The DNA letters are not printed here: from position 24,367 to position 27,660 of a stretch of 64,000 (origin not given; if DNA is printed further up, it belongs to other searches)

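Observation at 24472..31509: Six-gene operon coupling an intramembrane-sensing two-component system to glycolipid-modifying enzymes and a giant fused MacB-type ABC transporter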

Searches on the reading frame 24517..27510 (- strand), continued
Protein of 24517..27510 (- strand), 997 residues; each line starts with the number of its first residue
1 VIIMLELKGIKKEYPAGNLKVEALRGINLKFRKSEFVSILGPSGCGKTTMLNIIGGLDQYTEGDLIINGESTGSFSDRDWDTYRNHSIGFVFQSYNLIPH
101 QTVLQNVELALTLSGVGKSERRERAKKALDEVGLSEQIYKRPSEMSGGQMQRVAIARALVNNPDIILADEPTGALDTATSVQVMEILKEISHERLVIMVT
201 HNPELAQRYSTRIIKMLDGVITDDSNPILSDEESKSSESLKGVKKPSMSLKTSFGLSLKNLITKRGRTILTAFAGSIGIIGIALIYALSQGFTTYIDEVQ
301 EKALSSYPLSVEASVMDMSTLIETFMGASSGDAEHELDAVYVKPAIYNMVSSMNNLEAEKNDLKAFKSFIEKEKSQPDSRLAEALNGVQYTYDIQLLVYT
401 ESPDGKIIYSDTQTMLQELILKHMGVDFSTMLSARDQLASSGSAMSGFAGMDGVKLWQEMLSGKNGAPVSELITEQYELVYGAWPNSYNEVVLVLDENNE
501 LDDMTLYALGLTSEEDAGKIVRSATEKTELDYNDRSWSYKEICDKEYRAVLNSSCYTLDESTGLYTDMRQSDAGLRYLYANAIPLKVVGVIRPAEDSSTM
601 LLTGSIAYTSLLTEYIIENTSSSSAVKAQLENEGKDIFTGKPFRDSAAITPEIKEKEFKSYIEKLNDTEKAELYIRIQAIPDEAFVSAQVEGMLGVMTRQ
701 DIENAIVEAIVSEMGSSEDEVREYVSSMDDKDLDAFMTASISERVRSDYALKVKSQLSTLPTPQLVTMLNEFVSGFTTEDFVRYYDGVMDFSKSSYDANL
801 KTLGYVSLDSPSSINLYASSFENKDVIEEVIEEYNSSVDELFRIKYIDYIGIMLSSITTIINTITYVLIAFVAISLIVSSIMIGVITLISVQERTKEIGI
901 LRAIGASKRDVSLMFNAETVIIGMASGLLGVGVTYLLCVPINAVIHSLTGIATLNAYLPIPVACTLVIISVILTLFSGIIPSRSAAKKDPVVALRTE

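Call 57: search_solved_structures(query=window:24517-27501:-, max_evalue=1e-10)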
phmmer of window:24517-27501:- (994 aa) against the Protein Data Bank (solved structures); distinct sequences matched with E-value up to 1e-10: 474 (the best 60 are shown).
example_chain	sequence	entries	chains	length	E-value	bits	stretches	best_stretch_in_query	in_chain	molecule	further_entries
5gko_A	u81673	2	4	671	3.6e-69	237.2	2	1-361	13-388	Macrolide export ATP-binding/permease protein MacB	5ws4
5lil_A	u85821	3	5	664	7.4e-64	219.6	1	2-290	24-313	Macrolide export ATP-binding/permease protein MacB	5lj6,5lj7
5nik_J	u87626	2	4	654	2.9e-63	217.6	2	1-283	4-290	Macrolide export ATP-binding/permease protein MacB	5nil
5xu1_A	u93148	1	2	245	4.2e-61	210.5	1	2-226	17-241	ABC transporter ATP-binding protein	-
1f3o_A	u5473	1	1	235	1.3e-55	192.3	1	1-219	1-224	HYPOTHETICAL ABC TRANSPORTER ATP-BINDING PROTEIN MJ0796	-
1l2t_A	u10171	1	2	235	3.4e-55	191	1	1-219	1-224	Hypothetical ABC transporter ATP-binding protein MJ0796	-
3tif_A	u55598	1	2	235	5.3e-54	187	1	1-219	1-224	Uncharacterized ABC transporter ATP-binding protein MJ0796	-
5lj9_A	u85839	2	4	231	1e-49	172.9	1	1-218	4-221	Macrolide export ATP-binding/permease protein MacB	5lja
9w35_C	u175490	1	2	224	6.9e-49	170.1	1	2-217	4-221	LolD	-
9w2w_D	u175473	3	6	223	7.9e-49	169.9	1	2-217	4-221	LolD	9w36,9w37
8j5q_D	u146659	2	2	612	1.1e-48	169.5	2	16-221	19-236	Uncharacterized ABC transporter ATP-binding protein Rv1281c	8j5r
9o9x_A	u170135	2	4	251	2.7e-48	168.1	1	17-218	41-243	ABC transporter ATP-binding protein YtrE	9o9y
8j5s_D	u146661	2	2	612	7.2e-48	166.7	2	16-221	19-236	Uncharacterized ABC transporter ATP-binding protein Rv1281c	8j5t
2pcj_A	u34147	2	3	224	8.2e-48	166.5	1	18-219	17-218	Lipoprotein-releasing system ATP-binding protein lolD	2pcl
9rlc_D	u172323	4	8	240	7.3e-46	160.1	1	2-221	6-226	Lipoprotein-releasing system ATP-binding protein LolD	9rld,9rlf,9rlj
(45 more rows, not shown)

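Call 61: predict_structure(alignment_id=A4)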
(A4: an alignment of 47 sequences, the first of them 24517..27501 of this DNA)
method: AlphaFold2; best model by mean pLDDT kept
length: 994 residues; sequences in the alignment: 47
mean_pLDDT: 74.1   pTM: 0.51
mean pLDDT of the five models: 74.1, 73.0, 68.0, 66.1, 65.6
residues with pLDDT >= 90: 63; 70-90: 609; 50-70: 239; < 50: 83
segments of 3 or more residues with pLDDT < 50: 170-172, 230-245, 325-345, 424-450, 983-994
pLDDT, mean of each block of 10 residues (from residue 1): 76 59 76 79 69 68 75 67 70 66 73 71 83 80 76 78 73 64 84 83 83 77 68 41 50 55 64 75 75 66 78 59 46 45 49 65 89 81 88 89 86 75 45 34 31 82 81 88 92 78 85 80 71 75 89 86 86 90 90 77 90 89 88 84 71 83 84 84 85 84 78 71 80 83 86 85 86 83 79 88 88 84 87 79 74 64 68 69 59 58 60 71 82 80 66 79 81 60 46 34
secondary structure, 60 per line:
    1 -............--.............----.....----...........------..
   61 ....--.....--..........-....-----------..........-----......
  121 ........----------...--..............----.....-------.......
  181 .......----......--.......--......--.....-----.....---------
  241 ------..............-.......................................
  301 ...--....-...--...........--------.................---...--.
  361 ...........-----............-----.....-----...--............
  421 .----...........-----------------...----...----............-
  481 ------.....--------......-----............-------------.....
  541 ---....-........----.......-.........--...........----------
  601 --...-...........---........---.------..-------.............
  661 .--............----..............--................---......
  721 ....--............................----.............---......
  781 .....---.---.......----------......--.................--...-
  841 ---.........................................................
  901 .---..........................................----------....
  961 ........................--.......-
elements in order (helices of 4 or more, strands of 3 or more residues): E2-13 E16-28 E33-37 H42-52 E59-64 H74-83 E85-88 H100-109 H115-128 H144-157 E162-166 H174-187 E192-197 H200-206 E209-214 E217-221 H227-231 H247-260 H262-303 E306-309 E311-313 H316-326 H335-351 E355-357 H360-371 H377-381 E382-388 E394-398 E404-406 H409-421 H426-436 E454-456 H468-473 E474-479 E487-491 H500-505 H511-522 H536-540 E544-547 H549-552 E553-556 E561-564 H569-577 E580-590 E603-605 H607-617 H621-628 H648-661 H664-675 H680-693 H696-711 H715-724 H727-754 H759-771 H775-785 H793-799 E810-815 H818-834 H846-901 H905-946 H957-984 H987-993
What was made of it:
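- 24517..27501 (-): Fused NBD-FtsX (MacB-type, 4 TM) ABC protein, 994 aa, with an extracytoplasmic domain of about 560 aa. A resident, widely conserved gene, not part of the lipid module. Model pLDDT 74 (call 61).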

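Call 63: fold_search(model_id=the predicted structure, library=pdb)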
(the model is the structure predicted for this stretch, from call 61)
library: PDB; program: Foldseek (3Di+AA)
matches with E <= 10: 1579; with E <= 0.001: 1242
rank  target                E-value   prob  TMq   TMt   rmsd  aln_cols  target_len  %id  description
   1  5lil_A                2.4e-28  1.00  0.45  0.68  10.3      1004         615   19  Structure of Aggregatibacter actinomycetemcomitans MacB bound to ATPyS (P21) (released 2017-11-15)
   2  5gko_A                2.7e-28  1.00  0.46  0.67  10.9      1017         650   18  Crystal structure of tripartite-type ABC transporter, MacB from Acinetobacter baumannii (released 2017-11-15)
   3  5lj7_B                4.0e-27  1.00  0.46  0.72   9.7      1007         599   18  Structure of Aggregatibacter actinomycetemcomitans MacB bound to ATP (P21) (released 2017-11-15)
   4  5lil_B                8.9e-27  1.00  0.45  0.70  10.1      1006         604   19  Structure of Aggregatibacter actinomycetemcomitans MacB bound to ATPyS (P21) (released 2017-11-15)
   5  5lj6                  1.4e-26  1.00  0.45  0.71  10.5      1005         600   18  Structure of Aggregatibacter actinomycetemcomitans MacB bound to ATPyS (P6522) (released 2017-11-15)
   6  5lj7_A                1.5e-26  1.00  0.42  0.67  12.3      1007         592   18  Structure of Aggregatibacter actinomycetemcomitans MacB bound to ATP (P21) (released 2017-11-15)
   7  5nik_J                3.6e-21  1.00  0.46  0.69   9.4      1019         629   18  Structure of the MacAB-TolC ABC-type tripartite multidrug efflux pump (released 2017-05-24)
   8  5xu1_A                2.9e-19  1.00  0.21  0.93   1.6       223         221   50  Structure of a non-canonical ABC transporter from Streptococcus pneumoniae R6 (released 2018-01-24)
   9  5xu1_B                3.5e-19  1.00  0.22  0.93   1.7       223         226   49  Structure of a non-canonical ABC transporter from Streptococcus pneumoniae R6 (released 2018-01-24)
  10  3tif_B                5.3e-19  1.00  0.21  0.85   2.4       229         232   45  Dimeric structure of a post-hydrolysis state of the ATP-binding cassette MJ0796 bound to ADP and Pi (released 2012-03-21)
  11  5lj9_B                7.6e-19  1.00  0.22  0.93   2.4       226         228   41  Structure of the E. coli MacB ABC domain (C2221) (released 2017-11-15)
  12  3tif_A                1.0e-18  1.00  0.21  0.86   2.2       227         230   46  Dimeric structure of a post-hydrolysis state of the ATP-binding cassette MJ0796 bound to ADP and Pi (released 2012-03-21)
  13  5lj9_A                1.5e-18  1.00  0.22  0.92   2.6       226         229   41  Structure of the E. coli MacB ABC domain (C2221) (released 2017-11-15)
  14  1f3o                  1.5e-18  1.00  0.22  0.90   2.3       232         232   46  Crystal structure of MJ0796 ATP-binding cassette (released 2001-07-25)
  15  1l2t_A                2.0e-18  1.00  0.21  0.86   2.3       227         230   46  Dimeric Structure of MJ0796, a Bacterial ABC Transporter Cassette (released 2002-07-24)
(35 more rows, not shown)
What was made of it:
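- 24517..27501 (-): Full-length MacB structures are the top fold matches, E about 1e-28, target-normalised TM-score 0.67-0.72 (call 63).
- On MacB-type (type VII) ABC transporter: Foldseek gives E about 1e-28 and target-normalised TM-score 0.67-0.72 to 5lil, 5gko and 5lj7 (call 63).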
